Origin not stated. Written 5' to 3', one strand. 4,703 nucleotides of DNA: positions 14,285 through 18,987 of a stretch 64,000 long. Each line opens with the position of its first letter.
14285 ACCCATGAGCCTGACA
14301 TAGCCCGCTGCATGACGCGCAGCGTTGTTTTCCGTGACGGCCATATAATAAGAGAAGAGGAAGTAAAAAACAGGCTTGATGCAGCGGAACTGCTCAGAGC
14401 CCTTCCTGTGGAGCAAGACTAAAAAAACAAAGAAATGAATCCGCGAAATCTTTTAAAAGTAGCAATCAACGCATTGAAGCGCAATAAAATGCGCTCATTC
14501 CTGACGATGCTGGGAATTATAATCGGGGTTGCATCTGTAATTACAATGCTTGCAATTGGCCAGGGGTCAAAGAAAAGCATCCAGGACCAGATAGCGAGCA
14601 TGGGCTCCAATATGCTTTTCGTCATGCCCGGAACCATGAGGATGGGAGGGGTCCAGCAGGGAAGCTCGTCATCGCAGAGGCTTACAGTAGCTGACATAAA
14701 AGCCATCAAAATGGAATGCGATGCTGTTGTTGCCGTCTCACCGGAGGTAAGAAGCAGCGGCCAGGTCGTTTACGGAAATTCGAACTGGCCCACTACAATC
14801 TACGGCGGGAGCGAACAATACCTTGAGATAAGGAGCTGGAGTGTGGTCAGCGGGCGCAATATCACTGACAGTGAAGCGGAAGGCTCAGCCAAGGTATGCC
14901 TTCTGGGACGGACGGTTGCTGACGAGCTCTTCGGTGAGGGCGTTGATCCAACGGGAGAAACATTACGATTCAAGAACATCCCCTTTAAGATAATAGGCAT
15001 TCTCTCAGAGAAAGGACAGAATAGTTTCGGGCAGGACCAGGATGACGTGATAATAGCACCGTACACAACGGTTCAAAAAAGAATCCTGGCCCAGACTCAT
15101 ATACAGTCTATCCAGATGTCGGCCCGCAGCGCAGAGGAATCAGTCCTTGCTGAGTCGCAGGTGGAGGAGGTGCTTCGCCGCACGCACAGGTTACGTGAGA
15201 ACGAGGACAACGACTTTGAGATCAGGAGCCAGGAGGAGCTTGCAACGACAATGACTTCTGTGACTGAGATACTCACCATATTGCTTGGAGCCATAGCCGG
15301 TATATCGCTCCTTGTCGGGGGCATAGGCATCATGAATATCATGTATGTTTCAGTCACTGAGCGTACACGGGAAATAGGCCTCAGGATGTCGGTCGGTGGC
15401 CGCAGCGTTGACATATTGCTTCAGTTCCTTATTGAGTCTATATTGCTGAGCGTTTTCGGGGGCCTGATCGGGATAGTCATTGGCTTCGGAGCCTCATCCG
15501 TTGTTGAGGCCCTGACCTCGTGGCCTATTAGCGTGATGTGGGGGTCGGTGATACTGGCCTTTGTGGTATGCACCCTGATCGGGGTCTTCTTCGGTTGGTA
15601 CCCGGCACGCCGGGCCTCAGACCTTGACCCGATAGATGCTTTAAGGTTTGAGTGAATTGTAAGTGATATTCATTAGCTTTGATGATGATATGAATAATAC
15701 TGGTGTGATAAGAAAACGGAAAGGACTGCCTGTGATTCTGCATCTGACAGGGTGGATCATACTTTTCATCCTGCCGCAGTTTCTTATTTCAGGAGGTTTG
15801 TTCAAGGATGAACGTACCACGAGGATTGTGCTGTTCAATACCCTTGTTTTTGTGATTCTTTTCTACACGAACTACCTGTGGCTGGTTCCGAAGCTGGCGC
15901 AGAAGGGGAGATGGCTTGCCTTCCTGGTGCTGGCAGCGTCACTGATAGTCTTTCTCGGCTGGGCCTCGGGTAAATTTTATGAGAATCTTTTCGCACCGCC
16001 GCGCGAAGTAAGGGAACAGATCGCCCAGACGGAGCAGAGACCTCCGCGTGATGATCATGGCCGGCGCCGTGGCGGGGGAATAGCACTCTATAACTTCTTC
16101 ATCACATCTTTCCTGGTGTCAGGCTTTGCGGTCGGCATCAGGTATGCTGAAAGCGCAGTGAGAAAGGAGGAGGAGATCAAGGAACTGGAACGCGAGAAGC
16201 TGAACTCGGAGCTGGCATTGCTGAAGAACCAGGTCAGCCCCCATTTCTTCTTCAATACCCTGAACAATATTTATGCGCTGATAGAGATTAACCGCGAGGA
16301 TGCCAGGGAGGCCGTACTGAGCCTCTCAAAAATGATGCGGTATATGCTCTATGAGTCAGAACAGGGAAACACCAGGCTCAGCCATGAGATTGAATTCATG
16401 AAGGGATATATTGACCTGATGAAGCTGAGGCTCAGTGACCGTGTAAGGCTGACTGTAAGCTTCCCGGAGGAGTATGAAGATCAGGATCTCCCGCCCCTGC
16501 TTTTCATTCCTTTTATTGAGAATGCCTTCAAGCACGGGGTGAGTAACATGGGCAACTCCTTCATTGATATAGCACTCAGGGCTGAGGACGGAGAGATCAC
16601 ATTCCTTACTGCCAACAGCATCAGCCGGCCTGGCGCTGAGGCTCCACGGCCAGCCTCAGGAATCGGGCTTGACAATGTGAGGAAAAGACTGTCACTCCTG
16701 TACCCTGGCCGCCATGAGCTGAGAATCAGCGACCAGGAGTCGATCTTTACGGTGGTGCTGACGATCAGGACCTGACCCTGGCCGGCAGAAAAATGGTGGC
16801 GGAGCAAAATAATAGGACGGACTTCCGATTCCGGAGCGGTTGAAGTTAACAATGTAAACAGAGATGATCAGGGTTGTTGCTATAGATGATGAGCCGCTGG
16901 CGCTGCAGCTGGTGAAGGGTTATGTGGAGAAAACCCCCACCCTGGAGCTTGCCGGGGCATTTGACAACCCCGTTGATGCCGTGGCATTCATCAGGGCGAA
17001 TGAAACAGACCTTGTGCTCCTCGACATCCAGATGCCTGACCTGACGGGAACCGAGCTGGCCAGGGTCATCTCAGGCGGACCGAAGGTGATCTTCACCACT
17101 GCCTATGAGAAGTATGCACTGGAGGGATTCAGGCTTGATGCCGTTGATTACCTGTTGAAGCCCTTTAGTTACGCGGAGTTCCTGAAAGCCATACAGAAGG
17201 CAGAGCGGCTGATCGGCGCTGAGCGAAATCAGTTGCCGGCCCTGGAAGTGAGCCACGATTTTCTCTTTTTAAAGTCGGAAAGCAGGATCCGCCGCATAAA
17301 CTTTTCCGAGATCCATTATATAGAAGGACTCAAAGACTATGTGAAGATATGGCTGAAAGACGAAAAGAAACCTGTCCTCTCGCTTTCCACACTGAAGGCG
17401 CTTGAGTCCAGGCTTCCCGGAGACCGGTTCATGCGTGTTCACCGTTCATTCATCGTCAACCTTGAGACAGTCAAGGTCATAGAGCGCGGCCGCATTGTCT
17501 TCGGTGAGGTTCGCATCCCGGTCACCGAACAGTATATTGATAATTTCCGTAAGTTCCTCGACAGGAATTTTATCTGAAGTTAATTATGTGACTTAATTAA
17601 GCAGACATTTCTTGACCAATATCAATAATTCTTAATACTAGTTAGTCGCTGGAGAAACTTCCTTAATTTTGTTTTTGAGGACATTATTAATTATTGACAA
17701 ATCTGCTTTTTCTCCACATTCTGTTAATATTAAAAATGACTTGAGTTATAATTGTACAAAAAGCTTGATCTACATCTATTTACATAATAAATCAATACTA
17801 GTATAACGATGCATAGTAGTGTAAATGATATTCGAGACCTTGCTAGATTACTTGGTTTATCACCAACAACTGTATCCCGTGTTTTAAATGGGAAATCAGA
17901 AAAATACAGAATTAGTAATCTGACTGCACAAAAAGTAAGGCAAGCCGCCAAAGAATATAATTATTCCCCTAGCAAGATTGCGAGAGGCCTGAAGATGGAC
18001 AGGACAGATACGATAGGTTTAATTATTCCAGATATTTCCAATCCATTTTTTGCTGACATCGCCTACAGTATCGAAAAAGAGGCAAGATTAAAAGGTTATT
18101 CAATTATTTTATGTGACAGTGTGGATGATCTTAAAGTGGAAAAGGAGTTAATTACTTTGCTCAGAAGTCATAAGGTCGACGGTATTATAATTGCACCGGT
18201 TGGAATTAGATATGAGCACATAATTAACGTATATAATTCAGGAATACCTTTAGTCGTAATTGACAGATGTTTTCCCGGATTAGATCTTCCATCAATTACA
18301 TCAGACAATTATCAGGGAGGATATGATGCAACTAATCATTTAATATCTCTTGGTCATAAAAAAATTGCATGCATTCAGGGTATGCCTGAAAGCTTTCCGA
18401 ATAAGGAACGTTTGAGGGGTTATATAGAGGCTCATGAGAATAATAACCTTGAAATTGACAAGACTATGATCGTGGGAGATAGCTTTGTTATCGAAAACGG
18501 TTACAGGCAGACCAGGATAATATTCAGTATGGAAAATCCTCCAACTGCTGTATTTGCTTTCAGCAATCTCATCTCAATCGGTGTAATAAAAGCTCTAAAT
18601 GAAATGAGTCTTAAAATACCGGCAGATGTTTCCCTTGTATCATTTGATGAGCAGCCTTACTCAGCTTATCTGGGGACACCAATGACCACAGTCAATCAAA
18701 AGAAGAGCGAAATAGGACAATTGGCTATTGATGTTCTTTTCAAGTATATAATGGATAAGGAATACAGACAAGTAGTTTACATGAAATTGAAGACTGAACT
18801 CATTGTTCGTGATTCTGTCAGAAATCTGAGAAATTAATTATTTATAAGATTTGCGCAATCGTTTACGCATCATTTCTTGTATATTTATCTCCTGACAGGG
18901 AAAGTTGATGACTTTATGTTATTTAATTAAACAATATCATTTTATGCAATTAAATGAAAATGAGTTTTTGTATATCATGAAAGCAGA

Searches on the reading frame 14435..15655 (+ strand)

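Call 67: search_protein_families(library=pfam, proteins=[window:14435-15655:+], max_evalue=0.00001)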
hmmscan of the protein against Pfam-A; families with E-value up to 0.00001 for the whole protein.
window:14435-15655:+ (406 aa): 2 families
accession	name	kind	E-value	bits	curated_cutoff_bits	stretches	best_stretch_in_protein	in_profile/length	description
PF12704.14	MacB_PCD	-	4.5e-55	187.6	27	1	21-245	1-206/207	MacB-like periplasmic core domain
PF02687.27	FtsX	-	7.2e-21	74.9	25.5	1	286-397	2-118/120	FtsX-like permease C-terminal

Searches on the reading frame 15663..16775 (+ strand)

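Call 67: search_protein_families(library=pfam, proteins=[window:15663-16775:+], max_evalue=0.00001)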
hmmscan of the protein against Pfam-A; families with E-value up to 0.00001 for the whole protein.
window:15663-16775:+ (370 aa): 1 family
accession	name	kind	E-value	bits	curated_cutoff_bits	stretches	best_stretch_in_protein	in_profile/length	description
PF06580.19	His_kinase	-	4.7e-25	88.1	25.2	1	183-260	2-80/81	Histidine kinase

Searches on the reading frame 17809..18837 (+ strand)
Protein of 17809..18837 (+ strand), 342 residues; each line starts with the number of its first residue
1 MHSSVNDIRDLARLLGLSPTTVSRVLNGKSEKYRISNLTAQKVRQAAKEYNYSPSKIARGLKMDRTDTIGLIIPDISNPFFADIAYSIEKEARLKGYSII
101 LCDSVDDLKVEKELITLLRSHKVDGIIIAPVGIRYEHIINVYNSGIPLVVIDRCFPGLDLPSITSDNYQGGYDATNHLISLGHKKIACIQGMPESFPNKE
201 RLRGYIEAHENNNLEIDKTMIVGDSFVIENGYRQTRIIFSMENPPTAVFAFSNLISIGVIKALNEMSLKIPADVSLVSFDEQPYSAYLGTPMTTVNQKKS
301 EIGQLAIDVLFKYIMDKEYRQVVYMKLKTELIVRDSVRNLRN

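Call 10: search_protein_families(library=pfam, proteins=[window:17809-18837:+], max_evalue=0.001)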
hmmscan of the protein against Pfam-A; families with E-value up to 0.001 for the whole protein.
window:17809-18837:+ (342 aa): 9 families
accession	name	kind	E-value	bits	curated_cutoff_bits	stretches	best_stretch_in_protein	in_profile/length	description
PF00532.27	Peripla_BP_1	-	4.4e-32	112.1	22.2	1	66-317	1-265/281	Periplasmic binding proteins and sugar binding domain of LacI family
PF13377.12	Peripla_BP_3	-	2.3e-30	106.3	26.5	1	176-337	2-167/167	Periplasmic binding protein-like domain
PF13407.12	Peripla_BP_4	-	2.1e-17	64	35.1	1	69-317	1-257/258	Periplasmic binding protein domain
PF00356.27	LacI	-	3.7e-12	46.3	27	1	8-55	2-46/46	Bacterial regulatory proteins, lacI family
PF13936.12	HTH_38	-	6e-05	23.1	27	0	8-26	23-41/44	Helix-turn-helix domain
PF01381.28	HTH_3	-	0.00013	22.4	23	1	9-32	13-33/55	Helix-turn-helix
PF13551.12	HTH_29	-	0.00036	21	28.1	0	7-27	13-34/64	Winged helix-turn helix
PF13443.12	HTH_26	-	0.00043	20.9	22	0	8-38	13-43/63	Cro/C1-type HTH DNA-binding domain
PF13560.12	HTH_31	-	0.00055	20.6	27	0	9-29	18-38/64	Helix-turn-helix domain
